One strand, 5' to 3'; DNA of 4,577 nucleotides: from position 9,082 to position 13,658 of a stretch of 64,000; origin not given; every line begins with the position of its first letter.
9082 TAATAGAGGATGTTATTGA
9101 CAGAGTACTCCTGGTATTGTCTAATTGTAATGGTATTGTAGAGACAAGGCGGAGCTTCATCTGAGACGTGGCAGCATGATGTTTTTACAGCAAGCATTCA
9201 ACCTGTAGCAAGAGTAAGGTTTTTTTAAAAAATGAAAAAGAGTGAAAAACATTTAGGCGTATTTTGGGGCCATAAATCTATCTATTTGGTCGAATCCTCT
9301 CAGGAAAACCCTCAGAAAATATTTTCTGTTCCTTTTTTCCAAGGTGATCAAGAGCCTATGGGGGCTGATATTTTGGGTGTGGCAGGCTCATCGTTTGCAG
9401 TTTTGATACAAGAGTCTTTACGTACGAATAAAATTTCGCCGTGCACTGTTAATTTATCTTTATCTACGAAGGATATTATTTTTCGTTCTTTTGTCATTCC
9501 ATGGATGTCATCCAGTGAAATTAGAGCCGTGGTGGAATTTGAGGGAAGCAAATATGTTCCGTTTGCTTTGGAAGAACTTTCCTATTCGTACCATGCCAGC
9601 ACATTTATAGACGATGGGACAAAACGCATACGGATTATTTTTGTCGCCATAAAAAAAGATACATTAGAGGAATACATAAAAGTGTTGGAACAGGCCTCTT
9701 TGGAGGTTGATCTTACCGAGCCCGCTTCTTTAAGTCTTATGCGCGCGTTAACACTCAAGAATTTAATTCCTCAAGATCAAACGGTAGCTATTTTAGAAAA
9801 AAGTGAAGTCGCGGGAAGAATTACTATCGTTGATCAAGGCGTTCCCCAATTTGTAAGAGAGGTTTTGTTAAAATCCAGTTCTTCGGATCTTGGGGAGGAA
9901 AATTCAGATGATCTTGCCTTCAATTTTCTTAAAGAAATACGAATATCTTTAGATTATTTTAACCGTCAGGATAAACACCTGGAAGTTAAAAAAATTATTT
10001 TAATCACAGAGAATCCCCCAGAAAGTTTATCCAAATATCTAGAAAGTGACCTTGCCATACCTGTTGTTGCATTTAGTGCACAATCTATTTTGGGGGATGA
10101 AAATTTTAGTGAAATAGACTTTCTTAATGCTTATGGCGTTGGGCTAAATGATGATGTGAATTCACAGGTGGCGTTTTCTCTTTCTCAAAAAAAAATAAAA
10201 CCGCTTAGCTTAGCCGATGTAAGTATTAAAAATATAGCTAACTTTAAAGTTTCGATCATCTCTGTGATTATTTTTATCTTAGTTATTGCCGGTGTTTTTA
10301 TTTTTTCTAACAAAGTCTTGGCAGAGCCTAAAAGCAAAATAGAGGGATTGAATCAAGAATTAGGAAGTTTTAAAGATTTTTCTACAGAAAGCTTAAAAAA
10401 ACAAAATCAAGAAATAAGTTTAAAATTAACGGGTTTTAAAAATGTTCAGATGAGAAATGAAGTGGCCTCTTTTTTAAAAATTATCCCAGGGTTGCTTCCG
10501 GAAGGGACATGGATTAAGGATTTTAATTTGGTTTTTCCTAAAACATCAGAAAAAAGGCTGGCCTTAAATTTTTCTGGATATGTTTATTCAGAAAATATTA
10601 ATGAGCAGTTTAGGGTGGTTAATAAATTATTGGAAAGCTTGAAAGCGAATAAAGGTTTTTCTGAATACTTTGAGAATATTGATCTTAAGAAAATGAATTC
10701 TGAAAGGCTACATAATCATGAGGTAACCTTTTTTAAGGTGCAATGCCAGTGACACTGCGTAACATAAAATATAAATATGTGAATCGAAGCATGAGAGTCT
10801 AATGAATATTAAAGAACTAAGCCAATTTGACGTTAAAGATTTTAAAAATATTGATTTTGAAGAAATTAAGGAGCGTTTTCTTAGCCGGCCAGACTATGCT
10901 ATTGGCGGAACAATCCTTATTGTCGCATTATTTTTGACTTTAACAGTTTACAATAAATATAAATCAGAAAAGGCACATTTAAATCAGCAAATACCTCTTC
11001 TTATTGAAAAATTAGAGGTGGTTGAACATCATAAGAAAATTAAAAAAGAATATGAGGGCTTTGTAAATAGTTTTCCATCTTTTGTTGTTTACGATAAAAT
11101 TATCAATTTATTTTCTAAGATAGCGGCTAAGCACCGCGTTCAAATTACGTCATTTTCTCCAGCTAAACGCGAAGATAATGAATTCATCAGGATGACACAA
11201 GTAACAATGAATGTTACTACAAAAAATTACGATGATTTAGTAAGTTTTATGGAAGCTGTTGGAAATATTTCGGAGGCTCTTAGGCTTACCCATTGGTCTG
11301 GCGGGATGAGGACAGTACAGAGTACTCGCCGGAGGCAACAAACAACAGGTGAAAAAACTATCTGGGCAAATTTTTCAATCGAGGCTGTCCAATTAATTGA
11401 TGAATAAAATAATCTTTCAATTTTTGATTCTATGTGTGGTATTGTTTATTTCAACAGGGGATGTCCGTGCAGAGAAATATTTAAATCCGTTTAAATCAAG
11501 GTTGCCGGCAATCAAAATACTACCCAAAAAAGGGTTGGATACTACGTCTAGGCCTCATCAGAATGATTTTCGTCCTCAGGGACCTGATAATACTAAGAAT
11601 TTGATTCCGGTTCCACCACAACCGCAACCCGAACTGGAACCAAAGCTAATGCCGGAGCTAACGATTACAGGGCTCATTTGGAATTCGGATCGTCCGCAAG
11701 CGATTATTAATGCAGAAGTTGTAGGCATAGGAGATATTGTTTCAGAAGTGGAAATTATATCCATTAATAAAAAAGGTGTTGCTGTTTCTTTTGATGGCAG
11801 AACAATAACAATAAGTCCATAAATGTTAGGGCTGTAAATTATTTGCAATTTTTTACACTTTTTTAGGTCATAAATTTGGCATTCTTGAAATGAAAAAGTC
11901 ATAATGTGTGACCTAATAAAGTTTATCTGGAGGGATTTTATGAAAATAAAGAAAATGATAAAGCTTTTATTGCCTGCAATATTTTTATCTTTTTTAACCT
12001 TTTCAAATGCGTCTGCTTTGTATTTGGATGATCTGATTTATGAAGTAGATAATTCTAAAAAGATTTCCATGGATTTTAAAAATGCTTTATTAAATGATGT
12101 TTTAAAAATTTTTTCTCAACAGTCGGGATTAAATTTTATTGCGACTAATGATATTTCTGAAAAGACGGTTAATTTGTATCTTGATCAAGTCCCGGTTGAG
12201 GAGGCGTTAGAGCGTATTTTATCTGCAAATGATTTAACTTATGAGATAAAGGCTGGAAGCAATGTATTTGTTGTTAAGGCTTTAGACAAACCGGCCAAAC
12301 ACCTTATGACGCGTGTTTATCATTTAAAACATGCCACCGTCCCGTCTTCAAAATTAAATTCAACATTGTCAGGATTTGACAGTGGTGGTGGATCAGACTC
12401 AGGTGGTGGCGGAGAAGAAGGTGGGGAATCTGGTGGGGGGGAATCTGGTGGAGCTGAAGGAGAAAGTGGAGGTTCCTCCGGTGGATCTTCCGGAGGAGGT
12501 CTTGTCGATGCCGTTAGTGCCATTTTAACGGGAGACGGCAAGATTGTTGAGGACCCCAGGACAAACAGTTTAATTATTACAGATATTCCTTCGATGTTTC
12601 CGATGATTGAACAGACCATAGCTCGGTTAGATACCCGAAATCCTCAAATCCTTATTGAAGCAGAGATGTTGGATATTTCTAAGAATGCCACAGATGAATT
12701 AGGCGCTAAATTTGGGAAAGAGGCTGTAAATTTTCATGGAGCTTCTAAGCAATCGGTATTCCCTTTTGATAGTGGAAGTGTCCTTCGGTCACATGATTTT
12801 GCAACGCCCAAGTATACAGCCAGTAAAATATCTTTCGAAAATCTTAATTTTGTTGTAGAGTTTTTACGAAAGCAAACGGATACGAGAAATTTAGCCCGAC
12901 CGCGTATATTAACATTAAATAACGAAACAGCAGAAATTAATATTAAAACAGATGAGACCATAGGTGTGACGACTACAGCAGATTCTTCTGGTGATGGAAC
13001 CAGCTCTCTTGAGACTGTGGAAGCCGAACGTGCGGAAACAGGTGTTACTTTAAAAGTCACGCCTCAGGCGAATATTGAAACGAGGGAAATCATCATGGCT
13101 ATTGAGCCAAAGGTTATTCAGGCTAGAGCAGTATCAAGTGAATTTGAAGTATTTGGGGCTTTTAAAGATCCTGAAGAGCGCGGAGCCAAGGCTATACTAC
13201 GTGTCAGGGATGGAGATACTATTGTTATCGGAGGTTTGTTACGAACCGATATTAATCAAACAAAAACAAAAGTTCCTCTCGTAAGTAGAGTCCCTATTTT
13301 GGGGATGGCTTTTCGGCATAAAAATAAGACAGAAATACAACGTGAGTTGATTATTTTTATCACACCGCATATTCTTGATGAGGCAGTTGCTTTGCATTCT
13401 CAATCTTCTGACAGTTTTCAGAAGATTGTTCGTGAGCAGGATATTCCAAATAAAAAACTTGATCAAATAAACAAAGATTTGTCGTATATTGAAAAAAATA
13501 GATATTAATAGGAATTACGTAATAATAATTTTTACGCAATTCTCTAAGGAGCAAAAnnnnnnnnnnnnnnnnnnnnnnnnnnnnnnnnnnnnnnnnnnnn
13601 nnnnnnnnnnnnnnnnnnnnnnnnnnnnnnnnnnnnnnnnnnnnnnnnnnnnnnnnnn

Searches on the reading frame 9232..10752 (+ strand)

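Call 71: search_protein_families(library=pfam, proteins=[window:9232-10752:+], max_evalue=0.0001)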
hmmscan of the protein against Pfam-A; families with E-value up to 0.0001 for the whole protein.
window:9232-10752:+ (506 aa): 1 family
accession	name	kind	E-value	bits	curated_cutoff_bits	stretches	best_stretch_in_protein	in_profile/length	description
PF11104.14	PilM_2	-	6.8e-12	45.4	27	1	58-210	50-207/340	Type IV pilus assembly protein PilM;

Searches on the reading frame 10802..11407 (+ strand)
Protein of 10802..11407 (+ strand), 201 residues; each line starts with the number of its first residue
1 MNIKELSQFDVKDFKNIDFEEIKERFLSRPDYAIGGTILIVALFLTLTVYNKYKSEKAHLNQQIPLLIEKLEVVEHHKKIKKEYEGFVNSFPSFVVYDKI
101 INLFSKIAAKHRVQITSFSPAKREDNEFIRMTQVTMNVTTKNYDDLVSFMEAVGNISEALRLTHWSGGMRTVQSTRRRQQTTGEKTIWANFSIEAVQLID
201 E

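Call 72: search_protein_families(library=pfam, proteins=[window:10802-11407:+], max_evalue=0.0001)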
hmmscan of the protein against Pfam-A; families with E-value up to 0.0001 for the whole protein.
window:10802-11407:+ (201 aa): 1 family
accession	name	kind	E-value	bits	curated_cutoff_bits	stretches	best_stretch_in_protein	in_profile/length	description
PF04350.18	PilO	-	1.7e-06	28.7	22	1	75-160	30-114/145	Pilus assembly protein, PilO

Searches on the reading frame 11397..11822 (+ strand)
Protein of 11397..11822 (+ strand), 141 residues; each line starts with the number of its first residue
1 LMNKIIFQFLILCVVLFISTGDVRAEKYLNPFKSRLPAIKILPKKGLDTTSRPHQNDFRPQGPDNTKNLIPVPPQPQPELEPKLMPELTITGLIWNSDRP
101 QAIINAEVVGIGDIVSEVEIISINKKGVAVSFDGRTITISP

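Call 72: search_protein_families(library=pfam, proteins=[window:11397-11822:+], max_evalue=0.0001)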
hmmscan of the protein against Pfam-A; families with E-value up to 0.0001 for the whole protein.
window:11397-11822:+ (141 aa): 1 family
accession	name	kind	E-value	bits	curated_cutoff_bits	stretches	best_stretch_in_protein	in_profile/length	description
PF16537.11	T2SSB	-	5.7e-06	26.3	28.4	1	86-139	2-58/60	Type II secretion system protein B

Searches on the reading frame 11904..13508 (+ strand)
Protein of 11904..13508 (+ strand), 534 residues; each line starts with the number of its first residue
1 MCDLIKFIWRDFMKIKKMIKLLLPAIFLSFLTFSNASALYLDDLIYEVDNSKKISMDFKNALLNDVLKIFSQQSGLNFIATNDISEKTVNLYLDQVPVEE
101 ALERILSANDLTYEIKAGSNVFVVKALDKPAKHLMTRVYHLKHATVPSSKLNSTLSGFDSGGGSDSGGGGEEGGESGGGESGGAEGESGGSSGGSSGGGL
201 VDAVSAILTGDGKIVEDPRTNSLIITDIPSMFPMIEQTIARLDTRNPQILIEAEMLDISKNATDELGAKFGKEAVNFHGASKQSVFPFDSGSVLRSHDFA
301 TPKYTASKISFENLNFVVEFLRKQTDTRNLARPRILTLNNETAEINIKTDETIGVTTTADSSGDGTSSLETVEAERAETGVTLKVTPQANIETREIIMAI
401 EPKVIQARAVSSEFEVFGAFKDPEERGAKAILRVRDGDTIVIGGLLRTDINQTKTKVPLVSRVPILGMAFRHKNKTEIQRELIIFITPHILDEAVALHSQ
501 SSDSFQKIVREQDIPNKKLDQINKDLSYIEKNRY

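Call 72: search_protein_families(library=pfam, proteins=[window:11904-13508:+], max_evalue=0.0001)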
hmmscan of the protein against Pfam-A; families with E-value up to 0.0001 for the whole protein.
window:11904-13508:+ (534 aa): 3 families
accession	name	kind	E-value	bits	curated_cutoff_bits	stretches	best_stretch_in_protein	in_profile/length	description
PF00263.26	Secretin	-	1.4e-36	126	27.5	1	321-491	2-168/169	Bacterial type II and III secretion system protein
PF03958.22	Secretin_N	-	3.2e-12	46.9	28.2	1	136-248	1-69/69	Bacterial type II/III secretion system short domain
PF07660.19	STN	-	7.3e-09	35.7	28.4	1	76-125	1-51/52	Secretin and TonB N terminus short domain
